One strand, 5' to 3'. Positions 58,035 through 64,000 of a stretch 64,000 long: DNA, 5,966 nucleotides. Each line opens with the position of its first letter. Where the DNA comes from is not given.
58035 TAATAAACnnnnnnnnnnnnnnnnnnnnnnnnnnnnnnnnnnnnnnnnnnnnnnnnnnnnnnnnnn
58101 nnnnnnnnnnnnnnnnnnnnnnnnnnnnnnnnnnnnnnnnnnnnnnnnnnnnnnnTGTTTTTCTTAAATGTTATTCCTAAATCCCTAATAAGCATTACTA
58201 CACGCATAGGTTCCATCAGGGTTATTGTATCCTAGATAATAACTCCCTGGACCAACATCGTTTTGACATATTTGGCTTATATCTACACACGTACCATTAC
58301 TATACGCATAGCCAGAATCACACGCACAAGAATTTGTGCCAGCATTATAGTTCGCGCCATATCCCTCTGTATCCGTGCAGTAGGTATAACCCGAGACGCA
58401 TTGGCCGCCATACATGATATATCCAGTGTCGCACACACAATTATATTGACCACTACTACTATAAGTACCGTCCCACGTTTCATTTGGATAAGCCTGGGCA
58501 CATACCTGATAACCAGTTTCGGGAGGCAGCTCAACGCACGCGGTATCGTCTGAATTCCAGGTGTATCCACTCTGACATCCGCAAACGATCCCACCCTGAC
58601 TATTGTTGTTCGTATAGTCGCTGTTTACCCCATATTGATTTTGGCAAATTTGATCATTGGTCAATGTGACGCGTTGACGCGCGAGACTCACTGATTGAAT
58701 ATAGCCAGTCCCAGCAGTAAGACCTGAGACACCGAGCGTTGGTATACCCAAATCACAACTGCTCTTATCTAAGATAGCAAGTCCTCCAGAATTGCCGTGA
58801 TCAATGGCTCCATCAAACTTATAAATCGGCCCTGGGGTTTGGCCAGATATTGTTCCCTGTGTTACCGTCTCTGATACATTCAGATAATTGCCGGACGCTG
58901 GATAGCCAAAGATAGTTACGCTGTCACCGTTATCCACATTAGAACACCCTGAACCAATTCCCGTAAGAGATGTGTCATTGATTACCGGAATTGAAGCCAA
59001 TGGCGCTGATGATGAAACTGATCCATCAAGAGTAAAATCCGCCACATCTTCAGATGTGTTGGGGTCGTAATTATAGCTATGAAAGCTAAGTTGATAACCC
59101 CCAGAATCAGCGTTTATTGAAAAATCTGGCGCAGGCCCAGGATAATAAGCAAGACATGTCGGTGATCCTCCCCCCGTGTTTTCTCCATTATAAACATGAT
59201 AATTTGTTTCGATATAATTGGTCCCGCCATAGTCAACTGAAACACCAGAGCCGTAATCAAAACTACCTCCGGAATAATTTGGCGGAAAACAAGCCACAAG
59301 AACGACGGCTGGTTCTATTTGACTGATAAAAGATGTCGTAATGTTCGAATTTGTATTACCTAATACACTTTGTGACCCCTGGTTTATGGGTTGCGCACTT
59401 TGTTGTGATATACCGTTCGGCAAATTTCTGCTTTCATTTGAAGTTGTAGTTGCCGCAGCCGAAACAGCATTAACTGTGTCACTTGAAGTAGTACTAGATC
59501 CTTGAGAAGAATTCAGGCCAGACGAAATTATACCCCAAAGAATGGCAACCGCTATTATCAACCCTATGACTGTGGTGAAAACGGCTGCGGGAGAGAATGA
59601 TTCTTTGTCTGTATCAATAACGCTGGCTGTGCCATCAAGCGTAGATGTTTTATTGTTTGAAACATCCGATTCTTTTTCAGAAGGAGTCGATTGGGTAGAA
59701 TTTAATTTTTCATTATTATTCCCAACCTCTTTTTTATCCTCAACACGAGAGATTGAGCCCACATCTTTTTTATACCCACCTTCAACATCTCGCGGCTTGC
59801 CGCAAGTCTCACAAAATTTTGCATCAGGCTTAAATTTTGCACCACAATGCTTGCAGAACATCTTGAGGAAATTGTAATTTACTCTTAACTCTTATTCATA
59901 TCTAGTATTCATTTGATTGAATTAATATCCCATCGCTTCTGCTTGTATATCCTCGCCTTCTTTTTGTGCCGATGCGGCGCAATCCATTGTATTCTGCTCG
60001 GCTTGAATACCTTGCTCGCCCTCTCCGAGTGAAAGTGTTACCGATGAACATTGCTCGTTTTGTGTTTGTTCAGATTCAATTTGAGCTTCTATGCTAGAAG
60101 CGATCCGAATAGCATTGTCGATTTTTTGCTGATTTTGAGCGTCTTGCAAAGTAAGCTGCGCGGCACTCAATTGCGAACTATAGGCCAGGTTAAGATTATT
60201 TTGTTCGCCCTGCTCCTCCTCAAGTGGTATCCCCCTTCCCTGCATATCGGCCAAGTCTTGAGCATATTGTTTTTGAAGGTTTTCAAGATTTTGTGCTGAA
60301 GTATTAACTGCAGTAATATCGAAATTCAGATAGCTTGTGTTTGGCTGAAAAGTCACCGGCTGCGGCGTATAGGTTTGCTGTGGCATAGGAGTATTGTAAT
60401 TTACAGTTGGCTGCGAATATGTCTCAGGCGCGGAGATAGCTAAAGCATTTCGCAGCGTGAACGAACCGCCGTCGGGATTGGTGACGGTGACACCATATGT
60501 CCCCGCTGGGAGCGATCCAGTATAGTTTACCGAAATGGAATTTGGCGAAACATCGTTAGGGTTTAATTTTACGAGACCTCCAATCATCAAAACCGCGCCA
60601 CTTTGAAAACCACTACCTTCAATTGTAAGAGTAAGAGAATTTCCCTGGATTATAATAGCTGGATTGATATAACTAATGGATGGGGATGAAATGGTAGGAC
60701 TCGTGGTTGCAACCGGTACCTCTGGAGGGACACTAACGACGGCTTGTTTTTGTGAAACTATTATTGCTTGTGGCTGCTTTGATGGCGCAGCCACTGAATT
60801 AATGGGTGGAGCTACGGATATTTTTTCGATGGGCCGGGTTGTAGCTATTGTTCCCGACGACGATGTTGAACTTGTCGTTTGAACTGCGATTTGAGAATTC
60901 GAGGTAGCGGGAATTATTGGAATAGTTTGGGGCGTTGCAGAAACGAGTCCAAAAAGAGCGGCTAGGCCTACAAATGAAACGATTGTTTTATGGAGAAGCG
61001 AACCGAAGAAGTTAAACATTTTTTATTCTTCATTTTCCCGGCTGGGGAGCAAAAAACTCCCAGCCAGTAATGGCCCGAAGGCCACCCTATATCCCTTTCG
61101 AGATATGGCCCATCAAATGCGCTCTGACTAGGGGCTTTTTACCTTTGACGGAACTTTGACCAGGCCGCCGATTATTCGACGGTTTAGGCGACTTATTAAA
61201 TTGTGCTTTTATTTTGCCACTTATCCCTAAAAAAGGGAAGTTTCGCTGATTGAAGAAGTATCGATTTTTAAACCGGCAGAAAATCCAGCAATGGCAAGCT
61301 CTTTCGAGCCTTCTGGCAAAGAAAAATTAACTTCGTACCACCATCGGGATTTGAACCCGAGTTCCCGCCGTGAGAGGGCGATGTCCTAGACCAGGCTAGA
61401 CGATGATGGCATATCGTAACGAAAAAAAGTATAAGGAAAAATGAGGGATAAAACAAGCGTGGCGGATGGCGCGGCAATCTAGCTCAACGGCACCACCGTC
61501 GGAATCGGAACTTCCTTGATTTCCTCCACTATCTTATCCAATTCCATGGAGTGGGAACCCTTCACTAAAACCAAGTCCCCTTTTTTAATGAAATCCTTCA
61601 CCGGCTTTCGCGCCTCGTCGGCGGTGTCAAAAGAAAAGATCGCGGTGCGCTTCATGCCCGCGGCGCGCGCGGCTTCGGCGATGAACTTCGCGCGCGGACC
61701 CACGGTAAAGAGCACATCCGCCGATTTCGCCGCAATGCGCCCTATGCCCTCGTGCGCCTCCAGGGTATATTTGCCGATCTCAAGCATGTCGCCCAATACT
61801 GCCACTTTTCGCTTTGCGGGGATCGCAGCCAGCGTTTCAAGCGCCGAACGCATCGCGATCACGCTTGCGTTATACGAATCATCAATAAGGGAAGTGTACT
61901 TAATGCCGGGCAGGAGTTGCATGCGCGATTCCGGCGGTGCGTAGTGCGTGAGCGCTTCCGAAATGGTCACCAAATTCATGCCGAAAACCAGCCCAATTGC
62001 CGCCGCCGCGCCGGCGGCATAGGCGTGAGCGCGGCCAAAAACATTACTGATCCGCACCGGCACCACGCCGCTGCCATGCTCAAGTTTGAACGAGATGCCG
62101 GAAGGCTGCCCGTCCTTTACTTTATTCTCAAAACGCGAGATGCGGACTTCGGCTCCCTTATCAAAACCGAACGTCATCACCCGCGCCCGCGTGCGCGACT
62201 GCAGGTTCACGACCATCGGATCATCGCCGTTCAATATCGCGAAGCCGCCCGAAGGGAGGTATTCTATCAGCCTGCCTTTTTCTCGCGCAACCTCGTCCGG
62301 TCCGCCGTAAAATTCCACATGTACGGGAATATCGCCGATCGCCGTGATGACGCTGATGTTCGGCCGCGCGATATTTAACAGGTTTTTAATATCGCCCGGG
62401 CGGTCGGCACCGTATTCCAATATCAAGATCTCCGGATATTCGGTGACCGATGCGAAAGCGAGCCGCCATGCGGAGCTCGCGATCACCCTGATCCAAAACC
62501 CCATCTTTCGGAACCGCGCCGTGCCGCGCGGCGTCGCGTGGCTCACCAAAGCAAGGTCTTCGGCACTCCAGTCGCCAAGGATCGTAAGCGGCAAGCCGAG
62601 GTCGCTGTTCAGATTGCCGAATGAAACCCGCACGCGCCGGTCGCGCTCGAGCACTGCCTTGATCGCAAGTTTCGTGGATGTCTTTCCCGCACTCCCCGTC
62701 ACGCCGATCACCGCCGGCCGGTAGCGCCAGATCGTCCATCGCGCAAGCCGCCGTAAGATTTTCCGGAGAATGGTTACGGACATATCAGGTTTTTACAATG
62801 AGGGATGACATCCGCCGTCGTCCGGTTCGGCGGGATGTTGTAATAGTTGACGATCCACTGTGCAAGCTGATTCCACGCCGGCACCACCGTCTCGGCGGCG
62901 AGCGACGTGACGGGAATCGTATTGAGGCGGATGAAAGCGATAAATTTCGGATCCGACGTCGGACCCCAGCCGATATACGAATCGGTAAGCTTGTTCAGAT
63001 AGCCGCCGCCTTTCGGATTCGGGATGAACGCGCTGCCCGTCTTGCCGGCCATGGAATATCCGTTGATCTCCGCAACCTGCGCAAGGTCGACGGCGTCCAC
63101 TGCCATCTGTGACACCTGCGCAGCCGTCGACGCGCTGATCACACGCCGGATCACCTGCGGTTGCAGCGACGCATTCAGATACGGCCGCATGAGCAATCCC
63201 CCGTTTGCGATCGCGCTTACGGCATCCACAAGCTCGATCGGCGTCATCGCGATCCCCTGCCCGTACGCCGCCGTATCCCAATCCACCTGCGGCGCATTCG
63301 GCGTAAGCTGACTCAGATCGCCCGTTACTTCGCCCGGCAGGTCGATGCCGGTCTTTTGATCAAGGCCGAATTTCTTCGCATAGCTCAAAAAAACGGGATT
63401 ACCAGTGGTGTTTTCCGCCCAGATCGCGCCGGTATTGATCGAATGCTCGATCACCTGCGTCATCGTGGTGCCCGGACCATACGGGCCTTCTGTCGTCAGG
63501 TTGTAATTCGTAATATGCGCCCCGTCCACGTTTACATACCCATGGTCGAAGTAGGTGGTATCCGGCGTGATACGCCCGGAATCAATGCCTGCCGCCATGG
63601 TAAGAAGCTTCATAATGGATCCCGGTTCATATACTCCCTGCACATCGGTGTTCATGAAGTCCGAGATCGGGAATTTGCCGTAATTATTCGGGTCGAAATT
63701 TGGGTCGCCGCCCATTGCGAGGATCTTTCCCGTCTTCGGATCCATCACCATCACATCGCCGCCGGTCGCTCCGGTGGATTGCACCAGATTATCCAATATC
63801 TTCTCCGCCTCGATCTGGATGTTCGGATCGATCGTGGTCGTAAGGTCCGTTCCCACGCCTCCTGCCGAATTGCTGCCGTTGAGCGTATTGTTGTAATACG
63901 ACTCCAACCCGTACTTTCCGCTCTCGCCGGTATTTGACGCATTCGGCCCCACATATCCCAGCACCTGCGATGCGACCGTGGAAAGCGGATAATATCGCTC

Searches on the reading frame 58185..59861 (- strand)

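Call 30: search_protein_families(library=pfam, proteins=[window:58185-59861:-], max_evalue=0.001)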
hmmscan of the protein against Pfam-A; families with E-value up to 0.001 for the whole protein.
window:58185-59861:- (558 aa): 2 families
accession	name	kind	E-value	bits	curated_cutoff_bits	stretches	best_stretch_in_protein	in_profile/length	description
PF12773.13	DZR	-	0.0002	21.9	27.3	1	3-23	1-21/45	Double zinc ribbon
PF13240.11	Zn_Ribbon_1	-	0.00029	21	25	1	2-23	1-22/23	zinc-ribbon domain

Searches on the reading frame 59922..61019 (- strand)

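Call 30: search_protein_families(library=pfam, proteins=[window:59922-61019:-], max_evalue=0.001)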
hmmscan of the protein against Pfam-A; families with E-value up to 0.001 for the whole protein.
window:59922-61019:- (365 aa): 1 family
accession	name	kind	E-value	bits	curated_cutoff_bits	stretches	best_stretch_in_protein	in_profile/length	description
PF01833.30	TIG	-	2.4e-05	24.7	20.9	1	113-185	1-75/84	IPT/TIG domain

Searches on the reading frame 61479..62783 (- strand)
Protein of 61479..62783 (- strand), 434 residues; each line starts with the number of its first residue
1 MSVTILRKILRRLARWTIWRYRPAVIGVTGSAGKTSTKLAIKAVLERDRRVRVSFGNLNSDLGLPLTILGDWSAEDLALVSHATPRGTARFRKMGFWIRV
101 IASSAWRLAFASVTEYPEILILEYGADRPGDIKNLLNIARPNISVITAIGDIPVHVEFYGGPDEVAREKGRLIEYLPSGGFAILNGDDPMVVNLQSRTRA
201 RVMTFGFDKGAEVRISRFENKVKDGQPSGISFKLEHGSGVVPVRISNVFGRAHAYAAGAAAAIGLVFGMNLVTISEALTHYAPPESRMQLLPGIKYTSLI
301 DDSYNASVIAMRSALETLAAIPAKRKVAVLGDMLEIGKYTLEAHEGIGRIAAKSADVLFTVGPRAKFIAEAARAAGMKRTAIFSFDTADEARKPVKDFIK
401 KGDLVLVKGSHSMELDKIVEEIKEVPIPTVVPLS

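Call 30: search_protein_families(library=pfam, proteins=[window:61479-62783:-], max_evalue=0.001)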
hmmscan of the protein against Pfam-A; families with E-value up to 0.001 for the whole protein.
window:61479-62783:- (434 aa): 2 families
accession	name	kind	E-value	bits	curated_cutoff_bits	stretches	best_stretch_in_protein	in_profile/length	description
PF08245.18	Mur_ligase_M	-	1.8e-24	87.2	24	2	111-263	50-199/200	Mur ligase middle domain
PF02875.26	Mur_ligase_C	-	7e-21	75.8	28.4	1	287-411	2-127/127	Mur ligase, glutamate ligase domain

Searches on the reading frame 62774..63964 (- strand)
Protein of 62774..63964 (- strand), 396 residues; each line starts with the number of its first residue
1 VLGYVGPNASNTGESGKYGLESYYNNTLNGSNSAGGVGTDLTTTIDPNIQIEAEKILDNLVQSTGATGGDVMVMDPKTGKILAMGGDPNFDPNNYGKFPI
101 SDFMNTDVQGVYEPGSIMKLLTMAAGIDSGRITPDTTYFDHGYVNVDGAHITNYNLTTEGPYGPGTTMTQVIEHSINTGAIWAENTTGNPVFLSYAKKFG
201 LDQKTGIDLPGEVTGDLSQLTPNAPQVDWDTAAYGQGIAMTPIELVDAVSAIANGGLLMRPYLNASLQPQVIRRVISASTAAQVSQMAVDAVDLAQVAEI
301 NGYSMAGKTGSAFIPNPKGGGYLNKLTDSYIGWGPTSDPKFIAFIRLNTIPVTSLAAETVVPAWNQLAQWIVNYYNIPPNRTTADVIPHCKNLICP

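Call 75: search_protein_families(library=pfam, proteins=[window:62774-63964:-], max_evalue=0.001)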
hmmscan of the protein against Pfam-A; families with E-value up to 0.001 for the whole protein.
window:62774-63964:- (396 aa): 1 family
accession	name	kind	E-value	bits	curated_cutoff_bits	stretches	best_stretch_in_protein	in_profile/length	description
PF00905.27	Transpeptidase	-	2.2e-62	211.4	22.1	1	71-345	3-276/299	Penicillin binding protein transpeptidase domain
